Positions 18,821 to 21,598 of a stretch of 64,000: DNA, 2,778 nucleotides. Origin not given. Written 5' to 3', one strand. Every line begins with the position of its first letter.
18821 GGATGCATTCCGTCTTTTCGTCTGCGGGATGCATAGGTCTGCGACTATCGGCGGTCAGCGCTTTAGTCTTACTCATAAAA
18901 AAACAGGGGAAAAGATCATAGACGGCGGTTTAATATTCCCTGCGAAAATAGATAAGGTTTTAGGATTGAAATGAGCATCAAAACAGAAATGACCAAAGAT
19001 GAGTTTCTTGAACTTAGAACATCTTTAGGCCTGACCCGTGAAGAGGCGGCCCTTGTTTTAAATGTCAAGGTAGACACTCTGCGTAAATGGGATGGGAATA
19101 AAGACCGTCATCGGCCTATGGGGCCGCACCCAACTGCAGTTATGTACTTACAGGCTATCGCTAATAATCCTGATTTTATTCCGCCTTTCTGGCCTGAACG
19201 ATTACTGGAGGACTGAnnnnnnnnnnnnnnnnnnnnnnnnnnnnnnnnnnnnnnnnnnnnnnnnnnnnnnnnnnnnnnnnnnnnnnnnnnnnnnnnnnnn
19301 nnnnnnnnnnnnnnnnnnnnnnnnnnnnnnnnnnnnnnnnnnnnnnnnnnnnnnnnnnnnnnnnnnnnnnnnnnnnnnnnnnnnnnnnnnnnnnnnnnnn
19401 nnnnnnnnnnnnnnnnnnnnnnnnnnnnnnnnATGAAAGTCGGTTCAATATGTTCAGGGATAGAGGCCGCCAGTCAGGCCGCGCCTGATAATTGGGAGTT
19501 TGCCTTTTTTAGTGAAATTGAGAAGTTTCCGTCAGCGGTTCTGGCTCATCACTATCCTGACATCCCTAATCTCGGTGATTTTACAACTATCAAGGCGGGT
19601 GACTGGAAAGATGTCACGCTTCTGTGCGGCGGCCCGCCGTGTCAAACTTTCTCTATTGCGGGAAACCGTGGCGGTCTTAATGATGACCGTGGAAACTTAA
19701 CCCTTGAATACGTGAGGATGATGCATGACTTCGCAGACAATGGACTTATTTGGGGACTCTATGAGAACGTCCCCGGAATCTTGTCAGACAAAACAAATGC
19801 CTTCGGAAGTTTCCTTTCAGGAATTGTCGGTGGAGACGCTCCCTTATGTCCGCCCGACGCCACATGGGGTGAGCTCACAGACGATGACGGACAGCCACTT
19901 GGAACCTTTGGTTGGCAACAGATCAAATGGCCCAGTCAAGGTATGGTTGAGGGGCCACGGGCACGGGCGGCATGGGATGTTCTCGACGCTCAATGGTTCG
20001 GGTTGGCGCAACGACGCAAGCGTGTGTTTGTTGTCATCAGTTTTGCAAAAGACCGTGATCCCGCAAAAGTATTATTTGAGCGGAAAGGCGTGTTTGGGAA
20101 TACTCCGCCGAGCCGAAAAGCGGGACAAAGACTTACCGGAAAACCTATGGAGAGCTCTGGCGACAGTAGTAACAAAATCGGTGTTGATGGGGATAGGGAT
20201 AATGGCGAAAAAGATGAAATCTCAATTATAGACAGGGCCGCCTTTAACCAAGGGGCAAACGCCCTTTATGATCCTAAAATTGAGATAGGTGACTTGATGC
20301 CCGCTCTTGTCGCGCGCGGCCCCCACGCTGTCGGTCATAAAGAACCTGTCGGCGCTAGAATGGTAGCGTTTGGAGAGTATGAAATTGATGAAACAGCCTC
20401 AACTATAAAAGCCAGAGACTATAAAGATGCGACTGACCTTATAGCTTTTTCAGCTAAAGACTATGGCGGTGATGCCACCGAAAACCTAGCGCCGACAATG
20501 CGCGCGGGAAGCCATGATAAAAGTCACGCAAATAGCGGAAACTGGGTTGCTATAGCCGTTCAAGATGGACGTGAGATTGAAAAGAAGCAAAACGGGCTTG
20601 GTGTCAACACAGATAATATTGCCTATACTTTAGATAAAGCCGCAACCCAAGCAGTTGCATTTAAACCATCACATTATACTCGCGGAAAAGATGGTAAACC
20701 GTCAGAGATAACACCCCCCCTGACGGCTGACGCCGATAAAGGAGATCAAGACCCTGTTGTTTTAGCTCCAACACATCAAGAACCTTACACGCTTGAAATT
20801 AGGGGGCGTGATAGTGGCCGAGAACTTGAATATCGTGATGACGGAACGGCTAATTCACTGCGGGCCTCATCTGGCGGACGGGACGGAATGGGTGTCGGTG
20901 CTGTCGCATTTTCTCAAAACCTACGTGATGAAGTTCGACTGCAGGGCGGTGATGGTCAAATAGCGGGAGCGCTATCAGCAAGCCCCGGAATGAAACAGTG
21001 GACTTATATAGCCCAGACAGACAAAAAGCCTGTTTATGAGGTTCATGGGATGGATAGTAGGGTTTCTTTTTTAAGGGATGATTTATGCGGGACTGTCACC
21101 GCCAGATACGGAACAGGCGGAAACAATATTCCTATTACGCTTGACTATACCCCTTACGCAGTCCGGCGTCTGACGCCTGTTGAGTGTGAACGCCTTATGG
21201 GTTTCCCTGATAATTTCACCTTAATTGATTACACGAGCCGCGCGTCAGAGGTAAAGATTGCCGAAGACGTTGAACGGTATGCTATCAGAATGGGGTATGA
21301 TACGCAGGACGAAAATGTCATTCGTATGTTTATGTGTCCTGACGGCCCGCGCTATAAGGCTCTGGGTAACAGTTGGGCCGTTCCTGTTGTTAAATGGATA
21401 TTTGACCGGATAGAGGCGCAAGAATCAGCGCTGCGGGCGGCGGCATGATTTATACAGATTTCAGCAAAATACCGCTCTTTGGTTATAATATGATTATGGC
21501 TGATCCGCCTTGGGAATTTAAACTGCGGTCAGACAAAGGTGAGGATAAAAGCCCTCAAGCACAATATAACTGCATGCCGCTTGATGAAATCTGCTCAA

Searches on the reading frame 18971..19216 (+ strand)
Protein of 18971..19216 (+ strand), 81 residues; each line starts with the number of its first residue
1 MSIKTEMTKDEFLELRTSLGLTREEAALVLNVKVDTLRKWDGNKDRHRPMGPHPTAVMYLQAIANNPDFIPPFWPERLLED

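Call 65: search_protein_families(library=pfam, proteins=[window:18971-19216:+], max_evalue=0.1)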
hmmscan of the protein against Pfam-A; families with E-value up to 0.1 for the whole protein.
window:18971-19216:+ (81 aa): 3 families
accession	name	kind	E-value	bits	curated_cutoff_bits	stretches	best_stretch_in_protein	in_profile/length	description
PF01381.28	HTH_3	-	0.0029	18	23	1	14-40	3-29/55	Helix-turn-helix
PF20432.4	Xre-like-HTH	-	0.041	14.6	25.8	1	12-44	15-44/63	Antitoxin Xre-like helix-turn-helix domain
PF12728.13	HTH_17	-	0.051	14.3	27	1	21-40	2-21/51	Helix-turn-helix domain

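Call 74: search_solved_structures(query=A4, max_evalue=10, show_alignments=2)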
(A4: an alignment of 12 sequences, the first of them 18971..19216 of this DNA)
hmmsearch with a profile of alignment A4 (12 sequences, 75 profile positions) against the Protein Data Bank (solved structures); distinct sequences matched with E-value up to 10: 56.
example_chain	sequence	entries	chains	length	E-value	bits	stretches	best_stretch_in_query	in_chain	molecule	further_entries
3fmy_A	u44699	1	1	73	1e-07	34.6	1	8-64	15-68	HTH-type transcriptional regulator MQSA (ygiT/b3021)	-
2kz8_A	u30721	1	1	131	4.3e-07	32.6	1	9-64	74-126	Uncharacterized HTH-type transcriptional regulator ygiT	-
3gn5_A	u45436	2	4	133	4.5e-07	32.6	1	9-64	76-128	HTH-type transcriptional regulator MQSA (YGIT/b3021) | Uncharacterized HTH-type transcriptional regulator ygiT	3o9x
9vt3_A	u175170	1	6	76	5.1e-06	29.2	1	5-44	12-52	Aca3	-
9tv9_A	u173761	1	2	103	1.6e-05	27.6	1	3-65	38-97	Antitoxin HigA-2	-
7xi5_A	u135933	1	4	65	5.8e-05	25.8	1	6-49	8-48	Transcriptional regulator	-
9t8y_A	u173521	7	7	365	0.00027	23.6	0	16-42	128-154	F-box/WD repeat-containing protein 1A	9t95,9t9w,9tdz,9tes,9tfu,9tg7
6m90_A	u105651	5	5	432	0.0003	23.5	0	16-41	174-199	F-box/WD repeat-containing protein 1A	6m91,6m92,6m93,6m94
1p22_A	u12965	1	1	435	0.00032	23.4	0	16-41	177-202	F-box/WD-repeat protein 1A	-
8qnl_A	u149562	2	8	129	0.0006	22.5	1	10-41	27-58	Antitoxin Xre/MbcA/ParS-like toxin-binding domain-containing protein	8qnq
5jaa_A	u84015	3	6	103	0.0009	22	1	3-64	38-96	Antitoxin igA-2 | Antitoxin HigA-2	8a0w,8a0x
5j9i_A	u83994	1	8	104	0.00092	22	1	3-64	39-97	Antitoxin igA-2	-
6ttu_T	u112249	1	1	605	0.0014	21.4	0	16-41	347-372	F-box/WD repeat-containing protein 1A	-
8tac_A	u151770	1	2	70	0.0032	20.2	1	8-41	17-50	DBP48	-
7c0g_A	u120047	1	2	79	0.0051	19.6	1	14-62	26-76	Aca1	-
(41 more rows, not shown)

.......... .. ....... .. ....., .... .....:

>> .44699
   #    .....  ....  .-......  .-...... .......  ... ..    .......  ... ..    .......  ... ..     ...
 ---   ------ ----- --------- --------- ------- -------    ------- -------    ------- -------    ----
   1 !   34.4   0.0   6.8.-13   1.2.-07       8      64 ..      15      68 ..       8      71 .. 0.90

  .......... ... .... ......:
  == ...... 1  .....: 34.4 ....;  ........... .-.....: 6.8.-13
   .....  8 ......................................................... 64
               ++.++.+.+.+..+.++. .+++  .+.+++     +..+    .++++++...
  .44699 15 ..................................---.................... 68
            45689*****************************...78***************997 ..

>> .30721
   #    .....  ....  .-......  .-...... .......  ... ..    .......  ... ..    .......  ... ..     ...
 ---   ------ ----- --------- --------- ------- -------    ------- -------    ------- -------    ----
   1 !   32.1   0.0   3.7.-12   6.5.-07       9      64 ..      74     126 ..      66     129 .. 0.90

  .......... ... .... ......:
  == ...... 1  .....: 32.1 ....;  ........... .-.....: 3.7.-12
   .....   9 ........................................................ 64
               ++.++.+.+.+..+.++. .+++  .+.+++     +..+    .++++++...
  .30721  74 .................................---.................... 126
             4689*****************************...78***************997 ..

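Call 75: search_protein_families(library=ncbifam, alignment_id=A4, max_evalue=0.1)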
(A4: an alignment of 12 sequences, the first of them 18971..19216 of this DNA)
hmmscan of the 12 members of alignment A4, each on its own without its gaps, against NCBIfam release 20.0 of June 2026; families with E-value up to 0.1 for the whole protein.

A. member 1, window:18971-19216:+ (81 aa): 7 families
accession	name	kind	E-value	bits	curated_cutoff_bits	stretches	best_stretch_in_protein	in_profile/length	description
TIGR03830.1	CxxCG_CxxCG_HTH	subfamily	0.00036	20.3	61.8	1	3-44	61-102/127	type II TA system antitoxin MqsA family protein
NF007481.0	PRK10072.1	equivalog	0.001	19.5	110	1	5-67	31-88/96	HTH-type transcriptional regulator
NF040522.1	VC1465_fam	subfamily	0.0013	18.7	70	1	15-45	4-34/111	VC1465 family Xer recombination activation factor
NF041265.1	NadS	equivalog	0.0017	18.6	60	1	14-69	37-87/94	NadS family protein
NF047542.1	telomere_Tap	equivalog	0.019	13.7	600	1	14-56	24-64/695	telomere-associated protein Tap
TIGR01764.1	excise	domain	0.023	15.1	28.8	1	21-40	2-21/49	excisionase family DNA-binding protein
TIGR02999.1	Sig-70_X6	subfamily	0.065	13.1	126.15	1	8-39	138-169/183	ECF-type sigma factor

B. families by the number of members that match (of 12 scanned): 16 families
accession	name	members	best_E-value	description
TIGR03830.1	CxxCG_CxxCG_HTH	12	1.4e-06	type II TA system antitoxin MqsA family protein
NF041265.1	NadS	10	5.4e-06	NadS family protein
NF040522.1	VC1465_fam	10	0.0002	VC1465 family Xer recombination activation factor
NF007481.0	PRK10072.1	7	3.4e-07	HTH-type transcriptional regulator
TIGR03070.1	couple_hipB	5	0.00012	type II toxin-antitoxin system Y4mF family antitoxin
NF047542.1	telomere_Tap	5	0.0098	telomere-associated protein Tap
NF041951.1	phage_RstR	4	0.0024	RstR family transcriptional repressor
NF003162.0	PRK04140.1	4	0.016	transcriptional regulator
NF053720.1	NsdA_fam_reg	3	0.0085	NsdA family TPR-like regulatory protein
TIGR01764.1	excise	3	0.013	excisionase family DNA-binding protein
NF007257.0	PRK09706.1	2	0.019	transcriptional repressor DicA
NF033787.1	HTH_BldC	1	0.0051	BldC family transcriptional regulator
NF007231.0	PRK09649.1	1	0.045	RNA polymerase sigma factor SigC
TIGR02999.1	Sig-70_X6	1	0.065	ECF-type sigma factor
NF049845.1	Xre_ParS_antitoxin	1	0.067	type II RES/Xre toxin-antitoxin system antitoxin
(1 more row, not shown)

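Call 104: search_solved_structures(query=A4, max_evalue=0.0001, show_alignments=5)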
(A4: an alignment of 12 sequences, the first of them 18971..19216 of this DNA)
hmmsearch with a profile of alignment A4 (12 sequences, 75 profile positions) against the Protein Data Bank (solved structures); distinct sequences matched with E-value up to 0.0001: 6.
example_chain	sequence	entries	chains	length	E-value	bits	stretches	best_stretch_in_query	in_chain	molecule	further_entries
3fmy_A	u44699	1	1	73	1e-07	34.6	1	8-64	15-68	HTH-type transcriptional regulator MQSA (ygiT/b3021)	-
2kz8_A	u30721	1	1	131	4.3e-07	32.6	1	9-64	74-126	Uncharacterized HTH-type transcriptional regulator ygiT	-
3gn5_A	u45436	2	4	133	4.5e-07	32.6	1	9-64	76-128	HTH-type transcriptional regulator MQSA (YGIT/b3021) | Uncharacterized HTH-type transcriptional regulator ygiT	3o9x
9vt3_A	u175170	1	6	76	5.1e-06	29.2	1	5-44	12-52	Aca3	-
9tv9_A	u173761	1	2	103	1.6e-05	27.6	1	3-65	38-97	Antitoxin HigA-2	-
7xi5_A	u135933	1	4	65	5.8e-05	25.8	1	6-49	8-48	Transcriptional regulator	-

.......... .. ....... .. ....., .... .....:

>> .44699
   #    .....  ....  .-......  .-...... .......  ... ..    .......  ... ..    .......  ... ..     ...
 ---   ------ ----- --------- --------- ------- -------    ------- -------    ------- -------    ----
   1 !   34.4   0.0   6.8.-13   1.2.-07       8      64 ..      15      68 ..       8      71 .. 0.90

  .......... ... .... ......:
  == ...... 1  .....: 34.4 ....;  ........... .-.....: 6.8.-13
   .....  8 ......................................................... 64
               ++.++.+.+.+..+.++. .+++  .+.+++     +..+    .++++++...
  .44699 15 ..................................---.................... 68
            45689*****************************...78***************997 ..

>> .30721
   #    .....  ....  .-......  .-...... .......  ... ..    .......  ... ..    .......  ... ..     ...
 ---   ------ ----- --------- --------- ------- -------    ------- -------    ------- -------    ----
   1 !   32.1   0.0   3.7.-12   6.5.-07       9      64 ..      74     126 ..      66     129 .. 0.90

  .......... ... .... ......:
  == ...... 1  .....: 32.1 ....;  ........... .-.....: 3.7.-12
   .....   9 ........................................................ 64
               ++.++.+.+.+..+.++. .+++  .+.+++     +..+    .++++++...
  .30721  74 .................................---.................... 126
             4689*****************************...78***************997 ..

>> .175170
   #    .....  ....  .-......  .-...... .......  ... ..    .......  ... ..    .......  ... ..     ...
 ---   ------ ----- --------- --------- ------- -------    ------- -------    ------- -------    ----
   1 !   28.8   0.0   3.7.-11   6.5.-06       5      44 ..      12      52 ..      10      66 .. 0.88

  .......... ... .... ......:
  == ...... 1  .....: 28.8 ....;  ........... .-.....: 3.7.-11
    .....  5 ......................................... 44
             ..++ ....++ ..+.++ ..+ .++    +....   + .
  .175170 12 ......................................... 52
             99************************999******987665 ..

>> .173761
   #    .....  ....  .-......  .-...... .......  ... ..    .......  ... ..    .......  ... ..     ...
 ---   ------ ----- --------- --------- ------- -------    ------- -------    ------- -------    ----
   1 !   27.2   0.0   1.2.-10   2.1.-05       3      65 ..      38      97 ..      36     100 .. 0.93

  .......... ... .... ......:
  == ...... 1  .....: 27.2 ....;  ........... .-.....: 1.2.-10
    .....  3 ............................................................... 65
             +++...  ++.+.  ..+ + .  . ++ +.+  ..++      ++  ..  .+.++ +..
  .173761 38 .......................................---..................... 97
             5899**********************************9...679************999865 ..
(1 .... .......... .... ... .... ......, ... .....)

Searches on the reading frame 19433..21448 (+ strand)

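Call 9: search_protein_families(library=phrogs, proteins=[window:19433-21448:+])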
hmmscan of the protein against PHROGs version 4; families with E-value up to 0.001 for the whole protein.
window:19433-21448:+ (671 aa): 12 families
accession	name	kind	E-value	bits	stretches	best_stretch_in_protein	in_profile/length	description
phrog_116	-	other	4e-70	238.1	1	1-669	208-498/779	DNA methyltransferase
phrog_363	-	other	5.2e-33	115.5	1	1-241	54-239/327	DNA methyltransferase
phrog_864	-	DNA, RNA and nucleotide metabolism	5.7e-29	102.2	1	17-239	658-858/1064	DNA primase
phrog_16528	-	other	4.7e-26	92.8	1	421-662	45-219/236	DNA methyltransferase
phrog_26324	-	other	6.9e-21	76.2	2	576-616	146-184/210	DNA methyltransferase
phrog_38038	-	unknown function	9.6e-19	68.5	2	266-335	228-295/430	-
phrog_16427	-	other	2.3e-10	41.5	1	575-664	115-172/235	DNA methyltransferase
phrog_23296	-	other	2.1e-09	38.1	1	637-671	31-65/68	DNA methyltransferase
phrog_17284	-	unknown function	3e-07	31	1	569-660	151-210/245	-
phrog_13621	-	unknown function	4.6e-07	30.8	1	576-602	53-80/121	-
phrog_29583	-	other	0.00027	20.8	1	45-120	62-135/468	DNA methyltransferase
phrog_5999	-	other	0.0004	21.4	1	53-80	58-88/109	DNA methyltransferase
